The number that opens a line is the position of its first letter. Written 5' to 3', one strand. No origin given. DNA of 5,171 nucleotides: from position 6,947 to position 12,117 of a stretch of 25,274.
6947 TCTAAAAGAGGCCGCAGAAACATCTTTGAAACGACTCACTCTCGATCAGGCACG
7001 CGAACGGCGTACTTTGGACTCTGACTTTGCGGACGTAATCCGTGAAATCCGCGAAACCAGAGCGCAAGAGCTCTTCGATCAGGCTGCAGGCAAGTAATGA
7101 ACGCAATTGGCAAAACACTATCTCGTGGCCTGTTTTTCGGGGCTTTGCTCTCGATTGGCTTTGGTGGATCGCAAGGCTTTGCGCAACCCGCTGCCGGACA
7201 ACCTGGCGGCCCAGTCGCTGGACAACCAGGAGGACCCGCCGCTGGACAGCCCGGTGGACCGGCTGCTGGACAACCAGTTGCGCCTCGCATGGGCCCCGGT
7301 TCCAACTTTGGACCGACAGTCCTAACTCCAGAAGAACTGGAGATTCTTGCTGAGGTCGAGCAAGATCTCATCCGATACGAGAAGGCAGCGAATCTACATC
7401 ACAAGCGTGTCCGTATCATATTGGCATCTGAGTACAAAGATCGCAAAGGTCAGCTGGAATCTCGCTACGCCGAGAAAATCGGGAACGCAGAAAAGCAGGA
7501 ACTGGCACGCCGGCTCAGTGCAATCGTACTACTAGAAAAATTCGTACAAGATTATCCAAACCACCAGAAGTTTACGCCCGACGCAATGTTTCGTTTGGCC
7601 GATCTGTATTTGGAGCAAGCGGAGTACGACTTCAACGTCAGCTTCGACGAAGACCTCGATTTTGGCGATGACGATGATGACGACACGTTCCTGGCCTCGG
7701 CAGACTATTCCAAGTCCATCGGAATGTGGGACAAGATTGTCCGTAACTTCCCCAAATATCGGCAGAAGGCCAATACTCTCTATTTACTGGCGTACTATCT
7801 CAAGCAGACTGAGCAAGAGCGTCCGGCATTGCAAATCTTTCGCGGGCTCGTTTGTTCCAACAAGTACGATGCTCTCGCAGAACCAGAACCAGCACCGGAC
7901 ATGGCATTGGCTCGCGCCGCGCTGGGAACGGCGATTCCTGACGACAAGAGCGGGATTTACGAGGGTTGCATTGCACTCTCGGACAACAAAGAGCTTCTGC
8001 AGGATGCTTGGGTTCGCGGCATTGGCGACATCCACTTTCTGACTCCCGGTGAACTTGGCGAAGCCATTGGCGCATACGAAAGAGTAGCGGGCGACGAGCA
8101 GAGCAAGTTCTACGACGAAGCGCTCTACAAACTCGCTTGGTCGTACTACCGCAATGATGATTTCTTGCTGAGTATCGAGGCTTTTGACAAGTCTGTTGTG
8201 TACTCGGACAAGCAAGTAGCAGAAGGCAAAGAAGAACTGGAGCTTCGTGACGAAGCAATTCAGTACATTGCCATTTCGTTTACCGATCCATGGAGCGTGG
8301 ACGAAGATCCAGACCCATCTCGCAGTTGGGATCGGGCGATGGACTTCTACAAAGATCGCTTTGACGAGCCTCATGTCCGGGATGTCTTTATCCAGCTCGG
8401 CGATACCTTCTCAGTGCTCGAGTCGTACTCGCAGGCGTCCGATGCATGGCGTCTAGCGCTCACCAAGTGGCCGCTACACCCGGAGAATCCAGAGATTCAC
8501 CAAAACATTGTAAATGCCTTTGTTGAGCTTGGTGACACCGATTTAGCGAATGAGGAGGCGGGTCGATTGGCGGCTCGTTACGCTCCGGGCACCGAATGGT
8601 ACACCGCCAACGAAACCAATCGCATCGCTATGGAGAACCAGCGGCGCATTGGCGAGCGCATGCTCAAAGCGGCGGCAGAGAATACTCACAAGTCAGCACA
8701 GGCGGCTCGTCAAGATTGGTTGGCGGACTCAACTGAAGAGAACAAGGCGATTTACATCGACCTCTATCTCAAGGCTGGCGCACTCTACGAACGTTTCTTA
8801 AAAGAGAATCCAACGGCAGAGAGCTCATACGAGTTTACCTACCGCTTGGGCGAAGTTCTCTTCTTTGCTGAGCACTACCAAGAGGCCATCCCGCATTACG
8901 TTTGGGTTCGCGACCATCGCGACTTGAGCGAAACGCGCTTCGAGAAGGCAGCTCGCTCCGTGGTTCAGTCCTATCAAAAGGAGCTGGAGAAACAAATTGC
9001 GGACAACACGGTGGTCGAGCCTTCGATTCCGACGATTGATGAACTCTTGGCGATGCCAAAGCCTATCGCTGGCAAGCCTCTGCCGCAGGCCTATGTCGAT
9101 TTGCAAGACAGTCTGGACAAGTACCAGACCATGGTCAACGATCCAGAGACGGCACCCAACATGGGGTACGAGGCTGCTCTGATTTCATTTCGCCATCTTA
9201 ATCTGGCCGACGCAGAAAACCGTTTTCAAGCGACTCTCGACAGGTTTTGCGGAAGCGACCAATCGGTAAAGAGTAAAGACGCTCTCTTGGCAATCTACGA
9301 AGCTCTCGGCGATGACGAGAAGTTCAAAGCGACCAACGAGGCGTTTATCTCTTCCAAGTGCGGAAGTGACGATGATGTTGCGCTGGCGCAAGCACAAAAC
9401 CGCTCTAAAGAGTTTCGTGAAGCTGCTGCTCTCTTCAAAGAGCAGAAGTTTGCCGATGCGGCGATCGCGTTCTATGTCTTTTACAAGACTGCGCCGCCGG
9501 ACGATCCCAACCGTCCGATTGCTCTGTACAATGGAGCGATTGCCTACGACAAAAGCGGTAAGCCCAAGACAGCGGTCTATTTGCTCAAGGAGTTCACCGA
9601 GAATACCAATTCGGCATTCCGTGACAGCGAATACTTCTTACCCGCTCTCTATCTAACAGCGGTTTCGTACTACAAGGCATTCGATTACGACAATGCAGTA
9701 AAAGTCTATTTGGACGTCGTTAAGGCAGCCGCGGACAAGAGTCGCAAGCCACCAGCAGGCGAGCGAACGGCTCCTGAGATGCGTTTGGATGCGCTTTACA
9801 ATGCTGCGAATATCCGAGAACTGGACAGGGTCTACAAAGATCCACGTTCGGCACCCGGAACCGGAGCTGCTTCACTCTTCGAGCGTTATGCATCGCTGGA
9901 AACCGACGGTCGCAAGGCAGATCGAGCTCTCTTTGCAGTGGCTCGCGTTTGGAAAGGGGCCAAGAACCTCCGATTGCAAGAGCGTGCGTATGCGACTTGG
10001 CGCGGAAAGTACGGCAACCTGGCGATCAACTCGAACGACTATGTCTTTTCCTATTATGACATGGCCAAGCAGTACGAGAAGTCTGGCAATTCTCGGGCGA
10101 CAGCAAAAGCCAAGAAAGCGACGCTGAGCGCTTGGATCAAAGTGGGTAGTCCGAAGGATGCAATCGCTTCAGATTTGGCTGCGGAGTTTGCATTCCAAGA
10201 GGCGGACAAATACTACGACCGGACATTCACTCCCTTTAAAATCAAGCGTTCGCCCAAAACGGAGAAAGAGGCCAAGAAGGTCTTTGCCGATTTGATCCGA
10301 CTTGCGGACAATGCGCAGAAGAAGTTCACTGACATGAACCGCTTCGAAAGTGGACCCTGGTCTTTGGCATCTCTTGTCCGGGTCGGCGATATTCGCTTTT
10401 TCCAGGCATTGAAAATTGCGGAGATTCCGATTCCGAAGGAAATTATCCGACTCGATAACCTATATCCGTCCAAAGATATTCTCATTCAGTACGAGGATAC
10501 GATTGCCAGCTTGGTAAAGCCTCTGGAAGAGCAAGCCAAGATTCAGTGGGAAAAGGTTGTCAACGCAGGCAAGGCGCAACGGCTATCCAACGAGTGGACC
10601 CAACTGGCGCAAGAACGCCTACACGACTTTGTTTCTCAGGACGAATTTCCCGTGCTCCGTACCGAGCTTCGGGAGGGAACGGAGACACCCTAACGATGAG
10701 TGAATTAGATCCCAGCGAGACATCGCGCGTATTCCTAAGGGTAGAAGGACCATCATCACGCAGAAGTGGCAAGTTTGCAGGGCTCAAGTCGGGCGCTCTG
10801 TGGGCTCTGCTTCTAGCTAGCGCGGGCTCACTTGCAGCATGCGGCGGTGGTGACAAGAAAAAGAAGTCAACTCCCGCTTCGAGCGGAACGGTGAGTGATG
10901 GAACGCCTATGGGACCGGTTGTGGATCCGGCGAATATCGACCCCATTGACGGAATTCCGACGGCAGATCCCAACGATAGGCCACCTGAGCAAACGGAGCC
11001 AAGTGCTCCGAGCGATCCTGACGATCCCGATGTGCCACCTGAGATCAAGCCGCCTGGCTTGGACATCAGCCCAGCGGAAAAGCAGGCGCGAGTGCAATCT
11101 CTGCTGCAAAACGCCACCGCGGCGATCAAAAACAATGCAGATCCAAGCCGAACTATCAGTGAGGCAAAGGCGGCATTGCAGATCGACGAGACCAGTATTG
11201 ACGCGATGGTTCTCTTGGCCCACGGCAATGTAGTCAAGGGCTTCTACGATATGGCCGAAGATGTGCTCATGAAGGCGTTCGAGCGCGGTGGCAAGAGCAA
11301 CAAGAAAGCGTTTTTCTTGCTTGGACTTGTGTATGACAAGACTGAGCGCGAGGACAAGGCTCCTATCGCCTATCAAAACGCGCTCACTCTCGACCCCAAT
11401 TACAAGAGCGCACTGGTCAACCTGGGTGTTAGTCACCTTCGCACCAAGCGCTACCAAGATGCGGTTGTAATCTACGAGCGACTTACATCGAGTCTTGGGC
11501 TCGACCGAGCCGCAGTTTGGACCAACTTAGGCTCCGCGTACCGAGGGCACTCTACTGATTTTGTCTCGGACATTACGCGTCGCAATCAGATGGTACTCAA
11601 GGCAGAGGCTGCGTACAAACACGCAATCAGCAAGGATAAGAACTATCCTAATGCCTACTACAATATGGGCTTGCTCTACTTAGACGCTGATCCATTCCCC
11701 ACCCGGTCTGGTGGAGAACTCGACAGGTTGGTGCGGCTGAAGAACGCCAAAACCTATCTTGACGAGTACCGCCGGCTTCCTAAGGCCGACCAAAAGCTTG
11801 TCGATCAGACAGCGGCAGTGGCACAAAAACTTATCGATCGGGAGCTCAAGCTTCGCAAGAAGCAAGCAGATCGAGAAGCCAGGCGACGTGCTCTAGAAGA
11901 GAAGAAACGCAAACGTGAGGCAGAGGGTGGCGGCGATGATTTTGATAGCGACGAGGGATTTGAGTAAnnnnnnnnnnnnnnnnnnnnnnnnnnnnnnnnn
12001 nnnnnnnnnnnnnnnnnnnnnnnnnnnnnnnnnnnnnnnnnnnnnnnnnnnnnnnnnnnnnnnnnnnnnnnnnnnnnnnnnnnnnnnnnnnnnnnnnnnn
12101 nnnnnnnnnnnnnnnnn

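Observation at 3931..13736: Self-contained Glt/Nfs-like trans-envelope operon of unknown function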

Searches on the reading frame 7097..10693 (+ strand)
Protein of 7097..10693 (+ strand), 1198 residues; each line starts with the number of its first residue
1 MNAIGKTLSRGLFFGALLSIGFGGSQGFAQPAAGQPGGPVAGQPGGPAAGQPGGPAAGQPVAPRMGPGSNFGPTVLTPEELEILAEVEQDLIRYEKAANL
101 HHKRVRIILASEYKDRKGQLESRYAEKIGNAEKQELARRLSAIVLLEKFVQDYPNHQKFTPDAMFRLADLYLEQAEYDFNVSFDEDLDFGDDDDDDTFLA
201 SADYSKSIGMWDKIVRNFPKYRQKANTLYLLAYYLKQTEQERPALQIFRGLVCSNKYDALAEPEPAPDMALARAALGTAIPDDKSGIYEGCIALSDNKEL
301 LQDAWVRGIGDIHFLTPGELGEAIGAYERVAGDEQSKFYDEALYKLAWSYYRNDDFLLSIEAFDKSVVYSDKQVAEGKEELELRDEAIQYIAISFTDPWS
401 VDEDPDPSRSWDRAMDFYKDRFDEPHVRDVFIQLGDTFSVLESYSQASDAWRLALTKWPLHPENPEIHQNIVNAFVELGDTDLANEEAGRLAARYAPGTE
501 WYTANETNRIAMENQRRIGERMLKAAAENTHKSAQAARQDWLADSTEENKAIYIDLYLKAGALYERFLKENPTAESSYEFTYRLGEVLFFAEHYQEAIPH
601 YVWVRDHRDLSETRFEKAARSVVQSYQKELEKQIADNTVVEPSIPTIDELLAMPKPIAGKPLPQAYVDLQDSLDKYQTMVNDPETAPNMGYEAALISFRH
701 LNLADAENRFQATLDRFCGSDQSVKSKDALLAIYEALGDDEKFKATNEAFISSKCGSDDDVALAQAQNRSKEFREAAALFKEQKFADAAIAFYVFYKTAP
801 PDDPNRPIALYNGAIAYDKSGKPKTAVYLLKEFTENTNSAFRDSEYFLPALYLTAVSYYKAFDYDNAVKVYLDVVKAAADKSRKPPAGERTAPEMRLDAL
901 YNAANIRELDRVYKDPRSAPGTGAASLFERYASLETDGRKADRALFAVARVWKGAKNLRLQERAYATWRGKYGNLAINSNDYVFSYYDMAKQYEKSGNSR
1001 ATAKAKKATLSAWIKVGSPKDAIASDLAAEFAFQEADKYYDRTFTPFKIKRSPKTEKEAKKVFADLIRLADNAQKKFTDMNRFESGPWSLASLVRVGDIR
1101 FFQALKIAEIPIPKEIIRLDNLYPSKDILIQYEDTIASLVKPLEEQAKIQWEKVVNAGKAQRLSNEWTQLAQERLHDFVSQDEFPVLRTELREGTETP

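Call 4: search_protein_families(library=pfam, proteins=[window:7097-10693:+], max_evalue=0.01)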
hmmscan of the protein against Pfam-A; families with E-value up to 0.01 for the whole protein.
window:7097-10693:+ (1198 aa): 9 families
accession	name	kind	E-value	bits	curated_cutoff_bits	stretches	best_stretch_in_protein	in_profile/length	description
PF13174.12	TPR_6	-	1.3e-10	41.6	26.3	0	850-876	2-28/33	Tetratricopeptide repeat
PF00515.34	TPR_1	-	8.7e-07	28.9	27.8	0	341-366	2-27/34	Tetratricopeptide repeat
PF12895.13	ANAPC3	-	1.8e-06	28.6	27.2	0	802-872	18-80/82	Anaphase-promoting complex, cyclosome, subunit 3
PF13431.12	TPR_17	-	4.9e-06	26.9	24.4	0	803-827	9-33/34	Tetratricopeptide repeat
PF14559.12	TPR_19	-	1.9e-05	25.3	25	0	141-178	9-42/68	Tetratricopeptide repeat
PF07719.23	TPR_2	-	0.001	19.5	27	0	341-367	2-28/34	Tetratricopeptide repeat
PF13432.12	TPR_16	-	0.003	18.4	32.7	0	318-366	11-57/65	Tetratricopeptide repeat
PF13181.12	TPR_8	-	0.0034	17.9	25.7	0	850-880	3-33/34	Tetratricopeptide repeat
PF13424.12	TPR_12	-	0.0044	17.6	30.1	0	216-249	34-69/77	Tetratricopeptide repeat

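Call 5: search_protein_families(library=ncbifam, proteins=[window:7097-10693:+], max_evalue=0.01)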
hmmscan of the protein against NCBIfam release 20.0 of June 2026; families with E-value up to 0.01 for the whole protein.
window:7097-10693:+ (1198 aa): 3 families
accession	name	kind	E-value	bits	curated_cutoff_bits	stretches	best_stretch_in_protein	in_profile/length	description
TIGR02795.1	tol_pal_ybgF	equivalog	2.3e-20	73.4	90.1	0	434-499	45-110/119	tol-pal system protein YbgF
NF040959.1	MamA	equivalog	1.8e-07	30.9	200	1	812-882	42-105/204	magnetosome protein MamA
TIGR02552.1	LcrH_SycD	equivalog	0.0018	18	104.8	0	428-487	52-108/136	SycD/LcrH family type III secretion system chaperone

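Call 13: find_homologous_proteins(query=window:7097-10693:+, max_evalue=0.00001)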
Query window:7097-10693:+ (1198 aa): 420 proteins with E <= 0.00001 among 8000 candidates; the best 120 are listed.
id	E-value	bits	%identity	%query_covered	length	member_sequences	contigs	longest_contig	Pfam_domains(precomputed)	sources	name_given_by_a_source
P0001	0.0e+0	2715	100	100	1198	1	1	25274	PF13431.13,PF00515.35,PF12895.14,PF13174.13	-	-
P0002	0.0e+0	2358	87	100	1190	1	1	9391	PF13431.13,PF00515.35,PF13424.13,PF13174.13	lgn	-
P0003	0.0e+0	2358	87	100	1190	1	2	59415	PF13431.13,PF13424.13,PF13174.13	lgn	-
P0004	0.0e+0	2357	87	100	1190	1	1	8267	PF13431.13,PF00515.35,PF13424.13,PF13174.13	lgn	-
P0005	0.0e+0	2181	79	100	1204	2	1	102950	PF13431.13,PF07719.24,PF13174.13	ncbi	-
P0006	0.0e+0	1940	73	100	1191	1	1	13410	PF14559.13,PF13431.13,PF00515.35,PF13424.13,PF07719.24,PF13174.13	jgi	-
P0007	0.0e+0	1930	75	94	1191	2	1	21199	PF14559.13,PF13431.13,PF00515.35,PF07719.24,PF13174.13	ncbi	-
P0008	0.0e+0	1918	74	94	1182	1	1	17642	PF13432.13,PF13174.13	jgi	jgi:tetratricopeptide (TPR) repeat protein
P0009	0.0e+0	1914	75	94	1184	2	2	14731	PF14559.13,PF13431.13,PF00515.35,PF07719.24,PF13174.13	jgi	jgi:tetratricopeptide (TPR) repeat protein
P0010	0.0e+0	1906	71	100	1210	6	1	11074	PF00515.35,PF07719.24,PF13174.13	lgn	-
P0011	0.0e+0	1904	73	94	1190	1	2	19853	PF13174.13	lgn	-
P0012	0.0e+0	1902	71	100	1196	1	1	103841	PF13431.13,PF00515.35,PF13174.13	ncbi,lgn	-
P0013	0.0e+0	1898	72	100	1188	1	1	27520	PF14559.13,PF13431.13,PF00515.35,PF13424.13,PF07719.24,PF13174.13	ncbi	-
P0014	0.0e+0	1890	73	95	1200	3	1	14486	PF00515.35,PF07719.24,PF13174.13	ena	-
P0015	0.0e+0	1880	71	100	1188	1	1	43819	PF13431.13,PF00515.35,PF13174.13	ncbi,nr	ncbi:MAG: hypothetical protein GY811_13820 [Myxococcales bacterium]|nr:hypothetical protein [Myxococ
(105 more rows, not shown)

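Call 22: find_related_loci(query=A1, collection=genome_contigs, flank=10000)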
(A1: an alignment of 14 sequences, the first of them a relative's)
Query A1 (1198 aa) in genome_contigs; peptide patterns used: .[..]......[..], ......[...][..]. (x = any residue, [..] = any of these).
172 stretches matched a pattern; 147 encode a relative of the query (tblastn E <= 1e-3); the best 80 are kept; 80 distinct loci.
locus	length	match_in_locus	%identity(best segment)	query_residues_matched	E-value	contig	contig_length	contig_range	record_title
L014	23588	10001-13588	71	1-1198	0e+0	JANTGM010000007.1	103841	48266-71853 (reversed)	MAG: Kofleriaceae bacterium isolate bin10064 c_000000000023, whole genome shotgun sequence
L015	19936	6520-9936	73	65-1198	0e+0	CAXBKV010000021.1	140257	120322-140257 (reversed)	MAG TPA_asm: uncultured Kofleriaceae bacterium isolate ERR2762116_concoct_33 genome assembly, contig: ERZ3422114.214, wh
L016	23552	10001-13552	56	31-1198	0e+0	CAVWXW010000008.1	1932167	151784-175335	MAG: uncultured delta proteobacterium isolate MFD03602.bin.2.3 genome assembly, contig: contig_3614, whole genome shotgu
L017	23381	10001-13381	57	72-1198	0e+0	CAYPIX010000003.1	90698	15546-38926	MAG TPA_asm: uncultured Kofleriaceae bacterium isolate binchicken_co258_157 genome assembly, contig: NODE_74_length_9069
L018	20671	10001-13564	71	1-1198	0e+0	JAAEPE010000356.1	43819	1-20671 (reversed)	MAG: Myxococcales bacterium isolate Cli_2 CliG_CONTIG1099731, whole genome shotgun sequence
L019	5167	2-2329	75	423-1198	0e+0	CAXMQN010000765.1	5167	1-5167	MAG: uncultured Haliangium sp. isolate 07C-BC-St05_bin.10.orig genome assembly, contig: k141_2002631, whole genome shotg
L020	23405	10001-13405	50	76-1198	0e+0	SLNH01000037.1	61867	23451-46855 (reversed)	MAG: Nannocystineae bacterium isolate CSSed165cm_40 CSSed16-5cm-322, whole genome shotgun sequence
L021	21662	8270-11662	57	80-1198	0e+0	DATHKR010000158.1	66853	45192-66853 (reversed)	MAG TPA_asm: Kofleriaceae bacterium isolate SMAG_U12585 k141_730823, whole genome shotgun sequence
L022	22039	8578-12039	46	29-1198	0e+0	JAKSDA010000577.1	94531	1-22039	MAG: Proteobacteria bacterium isolate MAG.37 k141_11596105, whole genome shotgun sequence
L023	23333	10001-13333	44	76-1198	0e+0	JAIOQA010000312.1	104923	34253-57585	MAG: Deltaproteobacteria bacterium isolate LakeFargette_0920_ALND_MAG_72_12 LacPavin_0920_ALND_scaffold_146629, whole ge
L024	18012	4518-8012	43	47-1198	0e+0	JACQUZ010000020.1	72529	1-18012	MAG: Deltaproteobacteria bacterium isolate NC_groundwater_1450_Ag_S-0.65um_64_25 S_p65_S5_coassembly_k141_617076, whole 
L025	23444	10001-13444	43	38-1198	0e+0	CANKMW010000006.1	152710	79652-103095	MAG: Myxococcales bacterium isolate TH-Jun18-119 genome assembly, contig: TH-Jun18-C90, whole genome shotgun sequence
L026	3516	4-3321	44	82-1198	0e+0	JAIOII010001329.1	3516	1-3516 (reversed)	MAG: Kofleriaceae bacterium isolate MAG_26 contig_255977, whole genome shotgun sequence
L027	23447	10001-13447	43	32-1198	0e+0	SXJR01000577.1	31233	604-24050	MAG: Myxococcales bacterium isolate F1-120-MAGs089 F1-120__c878387, whole genome shotgun sequence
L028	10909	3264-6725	43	46-1198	0e+0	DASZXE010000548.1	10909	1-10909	MAG TPA_asm: Kofleriaceae bacterium isolate SMAG_U6175 k141_372314, whole genome shotgun sequence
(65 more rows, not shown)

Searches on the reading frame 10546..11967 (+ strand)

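Call 4: search_protein_families(library=pfam, proteins=[window:10546-11967:+], max_evalue=0.01)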
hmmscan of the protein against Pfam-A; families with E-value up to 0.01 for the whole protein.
window:10546-11967:+ (473 aa): 12 families
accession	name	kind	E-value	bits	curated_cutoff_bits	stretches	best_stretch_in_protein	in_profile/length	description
PF13431.12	TPR_17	-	5.6e-13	48.5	24.4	2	356-379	1-24/34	Tetratricopeptide repeat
PF13414.12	TPR_11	-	5.9e-10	39.1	26.8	2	355-379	15-39/42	TPR repeat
PF00515.34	TPR_1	-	1.3e-09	37.9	27.8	0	254-286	2-34/34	Tetratricopeptide repeat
PF07719.23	TPR_2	-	7.4e-09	35.5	27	0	254-286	2-34/34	Tetratricopeptide repeat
PF13181.12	TPR_8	-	4.4e-08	33.1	25.7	1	254-286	2-34/34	Tetratricopeptide repeat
PF25063.1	ARM_TT21_C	-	9.1e-08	32.7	35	1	203-309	80-186/209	Tetratricopeptide repeat protein 21 C-terminal ARM domain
PF14559.12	TPR_19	-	1.5e-07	32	25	1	276-324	14-61/68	Tetratricopeptide repeat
PF13432.12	TPR_16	-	2.4e-07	31.5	32.7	1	275-312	19-56/65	Tetratricopeptide repeat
PF13424.12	TPR_12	-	2.2e-05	25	30.1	0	289-315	5-31/77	Tetratricopeptide repeat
PF13428.12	TPR_14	-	8.5e-05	23.3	23.5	0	289-329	3-42/44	Tetratricopeptide repeat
PF13176.12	TPR_7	-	0.002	18.5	27.9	0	289-313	1-25/36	Tetratricopeptide repeat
PF13174.12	TPR_6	-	0.0046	18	26.3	0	289-314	2-27/33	Tetratricopeptide repeat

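Call 5: search_protein_families(library=ncbifam, proteins=[window:10546-11967:+], max_evalue=0.01)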
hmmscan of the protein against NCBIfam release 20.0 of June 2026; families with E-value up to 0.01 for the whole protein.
window:10546-11967:+ (473 aa): 15 families
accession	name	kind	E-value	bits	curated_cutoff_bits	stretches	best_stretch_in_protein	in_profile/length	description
TIGR02917.1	PEP_TPR_lipo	equivalog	1.7e-11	42.7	312.2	2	199-313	412-525/899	XrtA/PEP-CTERM system TPR-repeat protein PrsT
NF040959.1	MamA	equivalog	1.9e-10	40.6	200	1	192-312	79-198/204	magnetosome protein MamA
TIGR02521.1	type_IV_pilW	equivalog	6.7e-09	35.6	154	1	219-378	32-179/234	type IV pilus biogenesis/stability protein PilW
NF033758.1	gliding_GltE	equivalog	2.3e-07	30.1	225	1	195-314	233-352/411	adventurous gliding motility TPR repeat lipoprotein GltE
NF033762.1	social_mot_Tgl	equivalog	1.7e-06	27.6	225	1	264-378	77-180/252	social motility TPR repeat lipoprotein Tgl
NF052415.1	T3SS_chap_SctY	equivalog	7.9e-06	26.3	70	1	253-331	6-86/106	type III secretion apparatus assembly chaperone SctY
TIGR02552.1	LcrH_SycD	equivalog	9.8e-05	22.1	104.8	0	208-306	8-105/136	SycD/LcrH family type III secretion system chaperone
NF002725.1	PRK02603.1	equivalog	0.00013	22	143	0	254-298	71-117/173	photosystem I assembly protein Ycf3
NF008391.2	PRK11189.1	equivalog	0.00028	20.5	250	1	253-307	99-153/297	lipoprotein NlpI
NF047371.1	FlcA_CTERM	equivalog_domain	0.00054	18.5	300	1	232-323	136-227/646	periplasmic flagellar collar protein FlcA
NF008756.0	PRK11788.1-4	equivalog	0.00097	18.3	474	0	266-314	193-241/389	lipopolysaccharide assembly protein LapB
NF058595.1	invert_tail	domain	0.0017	18.6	37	1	81-120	54-86/113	lipo-invert putative C-terminal anchoring domain-containing protein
NF047507.1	TPR_BatC_Lepto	exception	0.0022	17.5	175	1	251-302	94-143/214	TPR repeat-containing protein BatC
NF033920.0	C39_PA2778_fam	equivalog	0.0074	15.7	150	0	265-332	168-234/255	PA2778 family cysteine peptidase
NF052230.1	T9SS_PorE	exception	0.0094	14.2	600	0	257-321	61-125/648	PorE family type IX secretion system protein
